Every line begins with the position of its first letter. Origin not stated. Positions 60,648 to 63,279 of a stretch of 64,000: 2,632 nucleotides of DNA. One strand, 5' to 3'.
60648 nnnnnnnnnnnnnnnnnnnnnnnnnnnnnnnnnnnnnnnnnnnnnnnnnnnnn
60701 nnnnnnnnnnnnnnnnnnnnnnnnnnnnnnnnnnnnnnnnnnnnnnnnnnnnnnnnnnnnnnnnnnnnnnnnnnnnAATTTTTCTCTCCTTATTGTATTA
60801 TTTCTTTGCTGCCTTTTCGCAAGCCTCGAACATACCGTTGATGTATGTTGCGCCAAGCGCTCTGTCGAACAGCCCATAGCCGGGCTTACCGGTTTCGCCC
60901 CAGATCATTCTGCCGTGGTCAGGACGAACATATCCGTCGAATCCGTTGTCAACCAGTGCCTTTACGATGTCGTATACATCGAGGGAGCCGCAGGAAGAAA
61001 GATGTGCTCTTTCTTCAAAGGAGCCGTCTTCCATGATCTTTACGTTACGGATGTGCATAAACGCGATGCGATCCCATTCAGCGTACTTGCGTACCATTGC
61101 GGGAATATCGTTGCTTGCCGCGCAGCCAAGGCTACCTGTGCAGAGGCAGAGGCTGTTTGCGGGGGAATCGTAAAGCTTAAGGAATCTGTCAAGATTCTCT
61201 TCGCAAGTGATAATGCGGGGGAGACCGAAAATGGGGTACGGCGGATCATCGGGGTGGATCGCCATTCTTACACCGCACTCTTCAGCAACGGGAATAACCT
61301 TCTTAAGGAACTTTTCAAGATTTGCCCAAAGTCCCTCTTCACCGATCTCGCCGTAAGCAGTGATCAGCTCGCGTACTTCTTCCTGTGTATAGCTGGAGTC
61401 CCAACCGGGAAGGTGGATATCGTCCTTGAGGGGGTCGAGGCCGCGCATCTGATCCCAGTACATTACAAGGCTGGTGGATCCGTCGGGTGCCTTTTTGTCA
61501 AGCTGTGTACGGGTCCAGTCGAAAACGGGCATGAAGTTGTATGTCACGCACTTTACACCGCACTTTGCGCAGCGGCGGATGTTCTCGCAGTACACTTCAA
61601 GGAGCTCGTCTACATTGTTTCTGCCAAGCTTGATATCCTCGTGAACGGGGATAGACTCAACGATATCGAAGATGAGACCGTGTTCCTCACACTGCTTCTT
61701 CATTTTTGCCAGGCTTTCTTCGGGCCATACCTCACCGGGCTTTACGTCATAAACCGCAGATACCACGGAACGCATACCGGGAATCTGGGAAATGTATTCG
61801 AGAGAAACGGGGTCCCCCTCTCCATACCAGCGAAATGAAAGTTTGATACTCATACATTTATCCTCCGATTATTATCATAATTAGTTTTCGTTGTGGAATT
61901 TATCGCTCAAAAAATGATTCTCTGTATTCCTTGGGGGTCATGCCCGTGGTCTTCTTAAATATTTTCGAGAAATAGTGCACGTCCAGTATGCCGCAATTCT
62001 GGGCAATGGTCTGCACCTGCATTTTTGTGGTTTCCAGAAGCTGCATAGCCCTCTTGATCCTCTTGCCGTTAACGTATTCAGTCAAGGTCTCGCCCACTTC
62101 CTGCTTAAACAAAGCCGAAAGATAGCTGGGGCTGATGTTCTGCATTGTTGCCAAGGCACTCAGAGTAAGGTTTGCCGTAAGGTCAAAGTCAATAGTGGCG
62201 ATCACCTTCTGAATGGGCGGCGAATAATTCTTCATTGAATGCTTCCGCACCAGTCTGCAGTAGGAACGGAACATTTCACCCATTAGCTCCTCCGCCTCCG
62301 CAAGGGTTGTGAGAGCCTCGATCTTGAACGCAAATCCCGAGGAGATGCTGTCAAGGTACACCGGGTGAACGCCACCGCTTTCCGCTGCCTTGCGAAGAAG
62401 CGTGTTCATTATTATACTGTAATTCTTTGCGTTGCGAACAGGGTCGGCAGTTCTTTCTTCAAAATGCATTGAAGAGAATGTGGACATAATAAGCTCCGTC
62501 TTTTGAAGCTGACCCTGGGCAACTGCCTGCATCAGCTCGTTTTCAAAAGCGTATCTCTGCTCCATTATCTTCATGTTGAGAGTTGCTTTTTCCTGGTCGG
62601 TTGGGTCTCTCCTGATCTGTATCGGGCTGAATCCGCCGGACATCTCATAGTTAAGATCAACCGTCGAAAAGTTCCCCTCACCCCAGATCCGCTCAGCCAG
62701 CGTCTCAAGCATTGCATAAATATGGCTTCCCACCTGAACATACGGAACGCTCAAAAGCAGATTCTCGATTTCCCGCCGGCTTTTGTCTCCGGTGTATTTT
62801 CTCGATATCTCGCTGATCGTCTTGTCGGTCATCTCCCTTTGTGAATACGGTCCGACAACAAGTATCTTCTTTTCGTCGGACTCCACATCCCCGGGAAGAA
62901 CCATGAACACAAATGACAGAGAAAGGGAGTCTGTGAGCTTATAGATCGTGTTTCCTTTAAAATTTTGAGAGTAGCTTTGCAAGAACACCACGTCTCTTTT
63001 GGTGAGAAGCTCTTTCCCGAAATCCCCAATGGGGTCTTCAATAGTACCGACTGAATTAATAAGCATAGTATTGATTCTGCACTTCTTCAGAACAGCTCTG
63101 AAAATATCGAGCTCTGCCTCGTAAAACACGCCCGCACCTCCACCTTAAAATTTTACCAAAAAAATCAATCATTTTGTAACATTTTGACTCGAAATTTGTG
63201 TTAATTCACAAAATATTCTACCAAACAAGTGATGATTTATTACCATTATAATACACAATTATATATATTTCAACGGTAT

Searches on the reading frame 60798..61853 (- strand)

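Call 71: search_protein_families(library=pfam, proteins=[window:60798-61853:-], max_evalue=0.0001)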
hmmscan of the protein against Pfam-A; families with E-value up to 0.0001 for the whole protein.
window:60798-61853:- (351 aa): 2 families
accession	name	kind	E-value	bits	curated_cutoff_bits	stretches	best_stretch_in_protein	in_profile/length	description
PF03786.19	UxuA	-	8.5e-134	446.2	23.7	1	4-347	2-352/352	D-mannonate dehydratase (UxuA)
PF01261.30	AP_endonuc_2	-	2.1e-14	54.3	31.1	1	42-309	24-225/249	Xylose isomerase-like TIM barrel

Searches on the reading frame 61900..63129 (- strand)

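Call 71: search_protein_families(library=pfam, proteins=[window:61900-63129:-], max_evalue=0.0001)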
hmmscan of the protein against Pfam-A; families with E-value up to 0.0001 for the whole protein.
window:61900-63129:- (409 aa): 2 families
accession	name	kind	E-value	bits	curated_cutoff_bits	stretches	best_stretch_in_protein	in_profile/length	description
PF12833.13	HTH_18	-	3.3e-21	75.8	33.6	1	326-404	1-79/80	Helix-turn-helix domain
PF00165.29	HTH_AraC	-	2.3e-20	72.6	26.6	2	365-403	1-41/42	Bacterial regulatory helix-turn-helix proteins, AraC family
